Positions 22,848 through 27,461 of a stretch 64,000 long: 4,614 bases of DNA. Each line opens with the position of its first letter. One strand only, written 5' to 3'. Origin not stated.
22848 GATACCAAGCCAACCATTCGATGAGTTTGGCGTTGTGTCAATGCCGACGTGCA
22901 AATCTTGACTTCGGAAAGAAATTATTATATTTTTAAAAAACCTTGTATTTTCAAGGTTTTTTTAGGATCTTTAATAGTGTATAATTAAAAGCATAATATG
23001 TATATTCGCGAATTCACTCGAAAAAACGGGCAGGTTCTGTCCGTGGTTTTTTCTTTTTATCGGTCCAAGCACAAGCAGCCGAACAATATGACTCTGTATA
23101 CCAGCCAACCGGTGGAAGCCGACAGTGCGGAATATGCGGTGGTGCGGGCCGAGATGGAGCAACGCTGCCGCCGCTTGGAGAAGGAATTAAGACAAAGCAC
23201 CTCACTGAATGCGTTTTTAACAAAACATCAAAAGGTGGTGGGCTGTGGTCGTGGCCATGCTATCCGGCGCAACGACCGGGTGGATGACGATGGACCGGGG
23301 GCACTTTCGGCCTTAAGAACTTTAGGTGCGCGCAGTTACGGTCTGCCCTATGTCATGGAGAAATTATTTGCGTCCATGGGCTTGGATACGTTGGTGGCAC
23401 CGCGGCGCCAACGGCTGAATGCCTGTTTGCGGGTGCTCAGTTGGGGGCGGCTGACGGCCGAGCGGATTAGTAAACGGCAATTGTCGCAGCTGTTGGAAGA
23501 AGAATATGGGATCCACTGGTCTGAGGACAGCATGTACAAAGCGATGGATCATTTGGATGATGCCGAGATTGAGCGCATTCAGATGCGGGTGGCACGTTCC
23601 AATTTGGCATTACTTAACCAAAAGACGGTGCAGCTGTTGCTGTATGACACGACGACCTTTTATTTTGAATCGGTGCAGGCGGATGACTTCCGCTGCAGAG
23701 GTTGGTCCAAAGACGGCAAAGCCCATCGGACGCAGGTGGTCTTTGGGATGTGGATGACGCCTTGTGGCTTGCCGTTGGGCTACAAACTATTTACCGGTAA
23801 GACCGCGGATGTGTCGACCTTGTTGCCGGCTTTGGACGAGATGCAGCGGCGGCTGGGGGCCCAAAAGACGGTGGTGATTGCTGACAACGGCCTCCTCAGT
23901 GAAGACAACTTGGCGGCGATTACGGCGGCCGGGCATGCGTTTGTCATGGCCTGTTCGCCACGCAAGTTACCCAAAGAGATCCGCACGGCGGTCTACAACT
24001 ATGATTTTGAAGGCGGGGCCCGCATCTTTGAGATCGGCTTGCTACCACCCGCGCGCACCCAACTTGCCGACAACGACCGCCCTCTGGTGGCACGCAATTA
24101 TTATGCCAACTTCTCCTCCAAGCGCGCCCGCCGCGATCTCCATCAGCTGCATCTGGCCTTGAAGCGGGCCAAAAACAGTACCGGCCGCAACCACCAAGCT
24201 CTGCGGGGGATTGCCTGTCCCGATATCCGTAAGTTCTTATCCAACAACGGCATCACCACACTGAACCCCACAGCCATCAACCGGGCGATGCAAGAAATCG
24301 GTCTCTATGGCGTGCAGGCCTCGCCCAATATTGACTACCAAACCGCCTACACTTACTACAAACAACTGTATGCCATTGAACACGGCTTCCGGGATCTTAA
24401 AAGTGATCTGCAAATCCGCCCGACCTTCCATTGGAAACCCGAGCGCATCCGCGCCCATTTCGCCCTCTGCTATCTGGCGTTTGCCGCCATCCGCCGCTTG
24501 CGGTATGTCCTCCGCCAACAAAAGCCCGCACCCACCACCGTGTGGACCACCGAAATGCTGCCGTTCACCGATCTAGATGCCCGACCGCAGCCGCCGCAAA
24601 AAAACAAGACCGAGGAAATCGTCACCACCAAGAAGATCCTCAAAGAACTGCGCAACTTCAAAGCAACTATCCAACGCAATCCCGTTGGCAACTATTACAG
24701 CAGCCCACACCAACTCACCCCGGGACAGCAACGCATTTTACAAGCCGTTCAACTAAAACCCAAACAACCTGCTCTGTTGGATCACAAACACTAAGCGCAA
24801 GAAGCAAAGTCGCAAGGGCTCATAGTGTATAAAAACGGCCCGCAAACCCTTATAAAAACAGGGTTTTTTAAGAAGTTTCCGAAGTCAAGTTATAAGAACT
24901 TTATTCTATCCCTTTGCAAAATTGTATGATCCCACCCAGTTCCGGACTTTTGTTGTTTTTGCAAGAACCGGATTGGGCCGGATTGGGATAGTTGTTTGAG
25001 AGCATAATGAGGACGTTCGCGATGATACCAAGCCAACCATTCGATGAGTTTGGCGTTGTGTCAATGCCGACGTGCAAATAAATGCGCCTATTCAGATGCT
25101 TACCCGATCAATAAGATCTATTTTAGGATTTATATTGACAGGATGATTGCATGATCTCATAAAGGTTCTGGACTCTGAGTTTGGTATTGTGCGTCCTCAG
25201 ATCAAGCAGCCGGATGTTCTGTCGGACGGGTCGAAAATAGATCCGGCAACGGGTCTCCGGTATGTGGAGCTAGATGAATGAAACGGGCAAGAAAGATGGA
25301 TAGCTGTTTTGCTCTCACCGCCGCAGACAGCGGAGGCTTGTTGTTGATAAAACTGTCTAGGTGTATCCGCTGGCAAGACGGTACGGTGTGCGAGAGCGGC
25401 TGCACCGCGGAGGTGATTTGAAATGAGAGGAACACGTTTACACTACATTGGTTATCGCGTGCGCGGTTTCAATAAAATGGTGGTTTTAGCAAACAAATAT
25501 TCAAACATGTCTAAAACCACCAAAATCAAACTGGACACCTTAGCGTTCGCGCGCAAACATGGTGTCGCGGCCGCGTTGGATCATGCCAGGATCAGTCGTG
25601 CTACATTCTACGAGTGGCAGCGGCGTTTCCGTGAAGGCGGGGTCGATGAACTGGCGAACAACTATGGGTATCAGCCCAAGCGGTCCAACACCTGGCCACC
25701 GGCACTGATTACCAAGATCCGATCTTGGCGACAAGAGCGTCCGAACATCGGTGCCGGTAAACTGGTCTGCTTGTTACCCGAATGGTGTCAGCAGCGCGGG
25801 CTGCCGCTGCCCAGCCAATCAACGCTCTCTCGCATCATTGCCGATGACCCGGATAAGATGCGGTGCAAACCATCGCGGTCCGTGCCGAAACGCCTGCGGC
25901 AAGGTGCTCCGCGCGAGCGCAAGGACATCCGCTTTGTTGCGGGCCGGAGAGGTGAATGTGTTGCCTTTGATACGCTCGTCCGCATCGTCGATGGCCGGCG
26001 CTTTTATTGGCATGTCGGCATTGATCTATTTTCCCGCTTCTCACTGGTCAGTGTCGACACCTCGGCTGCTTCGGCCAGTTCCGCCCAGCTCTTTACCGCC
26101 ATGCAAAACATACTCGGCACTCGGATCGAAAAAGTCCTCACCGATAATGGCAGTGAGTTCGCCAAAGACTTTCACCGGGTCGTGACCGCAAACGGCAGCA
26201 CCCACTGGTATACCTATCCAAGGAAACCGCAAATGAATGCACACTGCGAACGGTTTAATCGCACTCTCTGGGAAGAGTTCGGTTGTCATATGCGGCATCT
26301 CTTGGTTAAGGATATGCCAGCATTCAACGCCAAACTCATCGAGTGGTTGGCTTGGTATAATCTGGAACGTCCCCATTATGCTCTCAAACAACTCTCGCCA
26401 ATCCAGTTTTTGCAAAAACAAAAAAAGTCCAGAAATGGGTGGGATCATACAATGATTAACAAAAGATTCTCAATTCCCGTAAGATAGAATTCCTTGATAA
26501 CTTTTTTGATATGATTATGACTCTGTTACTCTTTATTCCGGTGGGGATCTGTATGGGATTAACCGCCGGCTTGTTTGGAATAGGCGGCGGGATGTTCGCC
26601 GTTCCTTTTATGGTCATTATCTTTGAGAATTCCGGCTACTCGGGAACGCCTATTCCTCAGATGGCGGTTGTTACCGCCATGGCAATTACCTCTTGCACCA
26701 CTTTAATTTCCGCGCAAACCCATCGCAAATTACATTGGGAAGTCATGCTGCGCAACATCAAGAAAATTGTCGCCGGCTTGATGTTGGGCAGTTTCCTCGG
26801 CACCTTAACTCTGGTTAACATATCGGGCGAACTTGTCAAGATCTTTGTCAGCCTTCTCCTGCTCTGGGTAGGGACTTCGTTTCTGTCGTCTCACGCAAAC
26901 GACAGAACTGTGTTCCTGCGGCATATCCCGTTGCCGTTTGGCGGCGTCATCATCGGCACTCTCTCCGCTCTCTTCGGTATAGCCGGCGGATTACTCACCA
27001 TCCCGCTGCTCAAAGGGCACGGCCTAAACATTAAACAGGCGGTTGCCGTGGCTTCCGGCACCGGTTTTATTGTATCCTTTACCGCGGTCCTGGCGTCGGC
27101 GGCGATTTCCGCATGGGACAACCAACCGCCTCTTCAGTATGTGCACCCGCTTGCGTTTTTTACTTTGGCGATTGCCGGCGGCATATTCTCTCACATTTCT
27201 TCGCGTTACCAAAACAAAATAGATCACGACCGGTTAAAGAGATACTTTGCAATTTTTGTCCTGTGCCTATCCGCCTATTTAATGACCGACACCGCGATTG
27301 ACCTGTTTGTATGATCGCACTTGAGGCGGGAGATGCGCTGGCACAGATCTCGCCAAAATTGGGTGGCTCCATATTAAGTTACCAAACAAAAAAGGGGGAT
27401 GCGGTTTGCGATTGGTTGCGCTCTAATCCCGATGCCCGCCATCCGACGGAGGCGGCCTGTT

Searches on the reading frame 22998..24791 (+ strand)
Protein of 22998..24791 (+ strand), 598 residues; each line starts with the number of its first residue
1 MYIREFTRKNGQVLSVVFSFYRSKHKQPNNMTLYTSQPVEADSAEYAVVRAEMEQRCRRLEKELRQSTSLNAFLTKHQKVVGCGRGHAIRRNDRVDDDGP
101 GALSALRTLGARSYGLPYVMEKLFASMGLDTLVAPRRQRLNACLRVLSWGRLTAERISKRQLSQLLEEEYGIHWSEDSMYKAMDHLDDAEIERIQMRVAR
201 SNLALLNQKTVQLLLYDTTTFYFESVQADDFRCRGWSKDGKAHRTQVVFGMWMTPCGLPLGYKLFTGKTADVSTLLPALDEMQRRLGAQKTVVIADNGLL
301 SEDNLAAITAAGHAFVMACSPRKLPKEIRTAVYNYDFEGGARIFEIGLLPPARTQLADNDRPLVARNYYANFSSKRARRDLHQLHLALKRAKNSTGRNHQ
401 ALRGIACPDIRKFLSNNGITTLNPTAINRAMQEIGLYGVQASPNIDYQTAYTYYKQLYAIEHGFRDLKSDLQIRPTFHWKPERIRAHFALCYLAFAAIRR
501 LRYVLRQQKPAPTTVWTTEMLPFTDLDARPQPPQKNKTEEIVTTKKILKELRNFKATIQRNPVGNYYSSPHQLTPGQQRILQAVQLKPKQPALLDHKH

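Call 66: search_protein_families(library=pfam, proteins=[window:22998-24791:+], max_evalue=0.001)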
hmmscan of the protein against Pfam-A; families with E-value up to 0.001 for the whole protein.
window:22998-24791:+ (598 aa): 1 family
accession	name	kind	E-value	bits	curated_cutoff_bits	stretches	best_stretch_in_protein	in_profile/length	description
PF01609.27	DDE_Tnp_1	-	4.1e-10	40.2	23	1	213-494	6-197/200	Transposase DDE domain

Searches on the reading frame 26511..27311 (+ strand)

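Call 66: search_protein_families(library=pfam, proteins=[window:26511-27311:+], max_evalue=0.001)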
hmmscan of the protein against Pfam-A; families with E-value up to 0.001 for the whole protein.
window:26511-27311:+ (267 aa): 1 family
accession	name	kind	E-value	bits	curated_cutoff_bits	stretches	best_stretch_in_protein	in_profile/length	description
PF01925.25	TauE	-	3.5e-36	125.5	32.6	1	9-257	2-237/237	Sulfite exporter TauE/SafE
